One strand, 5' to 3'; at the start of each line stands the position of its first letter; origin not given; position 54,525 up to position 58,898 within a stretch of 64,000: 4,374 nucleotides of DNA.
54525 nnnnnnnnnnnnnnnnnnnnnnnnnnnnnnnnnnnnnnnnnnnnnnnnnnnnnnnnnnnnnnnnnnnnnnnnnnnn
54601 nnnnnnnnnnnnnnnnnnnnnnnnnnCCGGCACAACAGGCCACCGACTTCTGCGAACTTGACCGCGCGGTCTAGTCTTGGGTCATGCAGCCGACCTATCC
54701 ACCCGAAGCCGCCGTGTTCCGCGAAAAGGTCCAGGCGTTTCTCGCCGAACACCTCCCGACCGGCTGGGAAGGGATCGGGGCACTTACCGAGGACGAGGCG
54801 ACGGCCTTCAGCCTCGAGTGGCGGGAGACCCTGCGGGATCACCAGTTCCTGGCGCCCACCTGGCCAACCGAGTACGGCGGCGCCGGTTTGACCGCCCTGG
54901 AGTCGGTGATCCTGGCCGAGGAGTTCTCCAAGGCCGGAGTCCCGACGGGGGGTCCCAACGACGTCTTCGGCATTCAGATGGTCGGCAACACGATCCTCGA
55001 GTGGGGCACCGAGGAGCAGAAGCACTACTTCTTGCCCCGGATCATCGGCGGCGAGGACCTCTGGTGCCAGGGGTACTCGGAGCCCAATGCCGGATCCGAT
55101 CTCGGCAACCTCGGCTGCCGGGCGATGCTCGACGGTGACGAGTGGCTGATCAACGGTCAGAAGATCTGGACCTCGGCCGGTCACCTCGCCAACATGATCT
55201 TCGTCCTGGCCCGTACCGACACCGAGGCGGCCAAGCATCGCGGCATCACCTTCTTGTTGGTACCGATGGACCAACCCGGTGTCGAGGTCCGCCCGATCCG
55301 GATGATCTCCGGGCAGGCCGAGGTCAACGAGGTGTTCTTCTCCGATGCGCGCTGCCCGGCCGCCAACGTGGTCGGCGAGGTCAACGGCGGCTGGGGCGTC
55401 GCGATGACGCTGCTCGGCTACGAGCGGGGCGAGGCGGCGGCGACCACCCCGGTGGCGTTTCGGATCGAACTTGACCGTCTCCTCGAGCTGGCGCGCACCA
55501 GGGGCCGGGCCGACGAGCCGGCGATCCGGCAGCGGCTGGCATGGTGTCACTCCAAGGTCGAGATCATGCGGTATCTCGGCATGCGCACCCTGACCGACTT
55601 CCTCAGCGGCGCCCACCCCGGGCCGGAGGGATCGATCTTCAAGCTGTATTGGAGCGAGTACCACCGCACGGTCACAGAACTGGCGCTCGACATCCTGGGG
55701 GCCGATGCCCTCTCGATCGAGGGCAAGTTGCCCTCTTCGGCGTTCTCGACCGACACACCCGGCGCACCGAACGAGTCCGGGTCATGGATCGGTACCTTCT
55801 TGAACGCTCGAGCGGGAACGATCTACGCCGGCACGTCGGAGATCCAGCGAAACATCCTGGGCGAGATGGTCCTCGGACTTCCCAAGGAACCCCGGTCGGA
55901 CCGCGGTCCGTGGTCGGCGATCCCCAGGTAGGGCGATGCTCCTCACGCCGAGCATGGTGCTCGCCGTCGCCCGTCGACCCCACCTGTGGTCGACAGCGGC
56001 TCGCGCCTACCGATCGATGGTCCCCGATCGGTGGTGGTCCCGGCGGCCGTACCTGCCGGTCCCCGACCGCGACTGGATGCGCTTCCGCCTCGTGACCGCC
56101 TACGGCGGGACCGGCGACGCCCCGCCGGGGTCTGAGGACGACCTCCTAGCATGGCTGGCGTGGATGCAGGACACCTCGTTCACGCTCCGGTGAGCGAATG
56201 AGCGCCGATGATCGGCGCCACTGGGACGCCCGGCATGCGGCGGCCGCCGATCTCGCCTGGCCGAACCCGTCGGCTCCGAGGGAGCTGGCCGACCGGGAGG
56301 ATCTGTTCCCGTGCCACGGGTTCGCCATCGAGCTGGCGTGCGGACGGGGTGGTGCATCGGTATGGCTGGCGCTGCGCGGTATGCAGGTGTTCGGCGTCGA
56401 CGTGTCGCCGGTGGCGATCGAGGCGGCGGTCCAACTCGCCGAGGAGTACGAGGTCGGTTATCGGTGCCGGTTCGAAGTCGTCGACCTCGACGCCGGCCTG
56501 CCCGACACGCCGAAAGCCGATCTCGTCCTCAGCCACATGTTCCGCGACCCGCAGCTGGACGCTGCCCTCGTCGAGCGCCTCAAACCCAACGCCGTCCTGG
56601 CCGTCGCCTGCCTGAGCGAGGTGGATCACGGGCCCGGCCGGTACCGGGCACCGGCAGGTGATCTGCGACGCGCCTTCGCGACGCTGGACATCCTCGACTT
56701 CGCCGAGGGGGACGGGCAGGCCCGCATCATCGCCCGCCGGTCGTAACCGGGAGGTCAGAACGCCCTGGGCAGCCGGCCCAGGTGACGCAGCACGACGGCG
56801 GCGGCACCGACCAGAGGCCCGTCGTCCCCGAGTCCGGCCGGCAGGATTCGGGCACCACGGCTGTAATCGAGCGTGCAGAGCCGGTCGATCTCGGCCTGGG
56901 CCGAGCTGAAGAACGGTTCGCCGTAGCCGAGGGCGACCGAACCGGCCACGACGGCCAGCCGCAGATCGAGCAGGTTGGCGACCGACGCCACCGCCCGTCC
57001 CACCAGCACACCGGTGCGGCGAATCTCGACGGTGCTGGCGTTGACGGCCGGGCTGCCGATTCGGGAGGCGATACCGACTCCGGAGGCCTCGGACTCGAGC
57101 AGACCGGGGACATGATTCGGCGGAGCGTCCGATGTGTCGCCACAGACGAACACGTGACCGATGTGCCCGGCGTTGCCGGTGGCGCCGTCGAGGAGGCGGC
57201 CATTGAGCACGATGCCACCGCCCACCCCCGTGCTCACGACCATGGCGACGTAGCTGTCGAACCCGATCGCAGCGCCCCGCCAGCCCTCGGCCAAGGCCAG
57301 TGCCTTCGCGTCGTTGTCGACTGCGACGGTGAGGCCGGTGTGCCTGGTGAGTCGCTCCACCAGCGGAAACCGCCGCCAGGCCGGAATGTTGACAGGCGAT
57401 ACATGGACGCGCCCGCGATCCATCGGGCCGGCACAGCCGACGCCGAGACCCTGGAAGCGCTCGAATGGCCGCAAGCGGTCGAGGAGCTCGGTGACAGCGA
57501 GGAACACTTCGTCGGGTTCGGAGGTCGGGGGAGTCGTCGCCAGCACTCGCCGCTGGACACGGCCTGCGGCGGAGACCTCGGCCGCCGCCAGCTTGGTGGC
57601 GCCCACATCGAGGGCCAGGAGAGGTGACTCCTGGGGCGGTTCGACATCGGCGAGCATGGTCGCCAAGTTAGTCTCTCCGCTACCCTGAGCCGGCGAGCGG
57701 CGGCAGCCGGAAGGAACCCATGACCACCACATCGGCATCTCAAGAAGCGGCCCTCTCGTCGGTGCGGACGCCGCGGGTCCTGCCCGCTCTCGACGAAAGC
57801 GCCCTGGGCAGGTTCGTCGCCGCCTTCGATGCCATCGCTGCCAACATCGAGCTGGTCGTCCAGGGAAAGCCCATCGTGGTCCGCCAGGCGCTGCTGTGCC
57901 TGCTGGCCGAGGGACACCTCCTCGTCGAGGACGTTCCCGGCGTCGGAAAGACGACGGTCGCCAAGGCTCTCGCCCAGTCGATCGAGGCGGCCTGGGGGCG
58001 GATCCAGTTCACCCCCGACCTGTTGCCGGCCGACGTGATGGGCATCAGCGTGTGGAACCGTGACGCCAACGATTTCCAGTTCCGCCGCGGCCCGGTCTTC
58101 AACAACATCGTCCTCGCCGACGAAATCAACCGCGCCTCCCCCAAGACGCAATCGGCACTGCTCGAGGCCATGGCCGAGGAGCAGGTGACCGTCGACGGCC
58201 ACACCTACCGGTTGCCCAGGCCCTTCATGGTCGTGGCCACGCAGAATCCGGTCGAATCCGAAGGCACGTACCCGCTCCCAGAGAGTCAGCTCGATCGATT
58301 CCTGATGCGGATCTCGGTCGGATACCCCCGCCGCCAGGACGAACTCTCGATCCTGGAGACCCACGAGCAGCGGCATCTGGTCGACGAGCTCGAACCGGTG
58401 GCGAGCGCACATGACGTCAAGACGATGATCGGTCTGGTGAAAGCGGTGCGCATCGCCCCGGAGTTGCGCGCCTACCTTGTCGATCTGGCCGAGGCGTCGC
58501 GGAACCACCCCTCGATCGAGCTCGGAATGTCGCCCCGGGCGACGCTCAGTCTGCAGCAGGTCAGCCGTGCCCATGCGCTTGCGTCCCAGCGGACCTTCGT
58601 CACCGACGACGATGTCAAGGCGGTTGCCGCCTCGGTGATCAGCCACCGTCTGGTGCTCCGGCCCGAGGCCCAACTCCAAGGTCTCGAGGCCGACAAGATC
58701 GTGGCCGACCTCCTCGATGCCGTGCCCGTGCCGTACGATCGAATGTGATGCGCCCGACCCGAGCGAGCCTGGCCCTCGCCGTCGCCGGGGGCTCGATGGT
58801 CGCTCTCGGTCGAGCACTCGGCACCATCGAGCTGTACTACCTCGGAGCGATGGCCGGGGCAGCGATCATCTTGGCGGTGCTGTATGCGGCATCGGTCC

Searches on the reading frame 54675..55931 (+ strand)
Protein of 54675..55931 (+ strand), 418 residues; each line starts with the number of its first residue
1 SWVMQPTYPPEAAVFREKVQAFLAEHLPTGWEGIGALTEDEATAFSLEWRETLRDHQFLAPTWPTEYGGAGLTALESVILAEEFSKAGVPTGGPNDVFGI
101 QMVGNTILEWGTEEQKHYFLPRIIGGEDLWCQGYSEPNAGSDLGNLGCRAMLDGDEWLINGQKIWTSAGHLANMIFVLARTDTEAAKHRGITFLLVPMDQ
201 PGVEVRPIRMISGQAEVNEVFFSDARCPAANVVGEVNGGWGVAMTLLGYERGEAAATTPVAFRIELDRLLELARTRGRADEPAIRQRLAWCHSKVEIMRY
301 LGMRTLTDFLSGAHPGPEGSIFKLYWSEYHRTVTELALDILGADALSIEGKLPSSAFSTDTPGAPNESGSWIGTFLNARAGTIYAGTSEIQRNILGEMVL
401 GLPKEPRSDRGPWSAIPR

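Call 45: search_protein_families(library=pfam, proteins=[window:54675-55931:+], max_evalue=0.001)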
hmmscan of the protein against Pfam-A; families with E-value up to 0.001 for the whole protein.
window:54675-55931:+ (418 aa): 3 families
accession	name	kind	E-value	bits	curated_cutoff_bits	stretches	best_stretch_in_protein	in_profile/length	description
PF00441.29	Acyl-CoA_dh_1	-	5.4e-25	88.7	22.4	1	237-399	1-149/150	Acyl-CoA dehydrogenase, C-terminal domain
PF02770.24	Acyl-CoA_dh_M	-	2.7e-21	76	33.3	1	131-224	1-96/97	Acyl-CoA dehydrogenase, middle domain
PF02771.21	Acyl-CoA_dh_N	-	8.6e-20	71.6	22.9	1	10-127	2-113/113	Acyl-CoA dehydrogenase, N-terminal domain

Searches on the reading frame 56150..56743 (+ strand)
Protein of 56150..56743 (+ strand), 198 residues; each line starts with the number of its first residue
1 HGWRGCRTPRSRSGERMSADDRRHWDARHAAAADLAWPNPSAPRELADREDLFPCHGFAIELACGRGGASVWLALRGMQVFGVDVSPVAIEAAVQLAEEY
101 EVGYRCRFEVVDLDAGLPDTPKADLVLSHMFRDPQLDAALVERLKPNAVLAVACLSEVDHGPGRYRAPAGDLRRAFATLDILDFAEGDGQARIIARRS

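Call 45: search_protein_families(library=pfam, proteins=[window:56150-56743:+], max_evalue=0.001)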
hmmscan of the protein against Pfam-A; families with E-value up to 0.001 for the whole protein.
window:56150-56743:+ (198 aa): 5 families
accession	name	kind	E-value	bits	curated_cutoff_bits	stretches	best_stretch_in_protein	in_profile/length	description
PF13649.12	Methyltransf_25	-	2.1e-10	41.6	27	1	60-142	2-88/97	Methyltransferase domain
PF13847.12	Methyltransf_31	-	3.4e-08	33.7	27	1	60-138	8-92/145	Methyltransferase domain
PF08241.18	Methyltransf_11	-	1.2e-06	29.5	21.2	1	61-130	2-68/95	Methyltransferase domain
PF08242.18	Methyltransf_12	-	3.4e-06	28.1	30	1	61-129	2-72/98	Methyltransferase domain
PF05724.17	TPMT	-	0.00012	22.2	26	1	64-96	46-78/218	Thiopurine S-methyltransferase (TPMT)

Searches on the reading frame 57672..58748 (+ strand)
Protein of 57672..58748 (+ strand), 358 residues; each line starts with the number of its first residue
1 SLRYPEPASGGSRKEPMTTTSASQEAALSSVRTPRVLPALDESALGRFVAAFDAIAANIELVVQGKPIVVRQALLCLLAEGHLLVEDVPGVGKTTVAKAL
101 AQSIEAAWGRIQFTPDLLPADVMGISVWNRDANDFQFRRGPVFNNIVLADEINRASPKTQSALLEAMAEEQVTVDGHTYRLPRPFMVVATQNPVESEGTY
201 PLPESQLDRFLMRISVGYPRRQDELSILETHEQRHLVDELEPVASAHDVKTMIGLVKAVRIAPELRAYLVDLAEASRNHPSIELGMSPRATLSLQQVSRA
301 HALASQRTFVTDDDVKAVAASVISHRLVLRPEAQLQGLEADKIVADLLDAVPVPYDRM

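Call 45: search_protein_families(library=pfam, proteins=[window:57672-58748:+], max_evalue=0.001)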
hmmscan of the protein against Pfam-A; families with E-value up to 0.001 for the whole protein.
window:57672-58748:+ (358 aa): 6 families
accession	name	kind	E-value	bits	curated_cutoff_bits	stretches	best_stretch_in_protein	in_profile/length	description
PF07726.17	AAA_3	-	1.2e-64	216.5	27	1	82-212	1-131/131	ATPase family associated with various cellular activities (AAA)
PF17863.7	AAA_lid_2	-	2e-21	75.9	22.7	1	275-346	2-73/74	AAA lid domain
PF07728.20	AAA_5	-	4.2e-11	43.4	22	1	88-210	7-139/139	AAA domain (dynein-related subfamily)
PF20030.5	bpMoxR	-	2.7e-06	27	27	1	63-223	14-173/205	MoxR domain in the MoxR-vWA-beta-propeller ternary systems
PF00004.35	AAA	-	2.6e-05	25.1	21.2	1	88-194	6-111/131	ATPase family associated with various cellular activities (AAA)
PF05496.18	RuvB_N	-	0.0007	19.8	27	0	73-172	26-113/159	Holliday junction DNA helicase RuvB P-loop domain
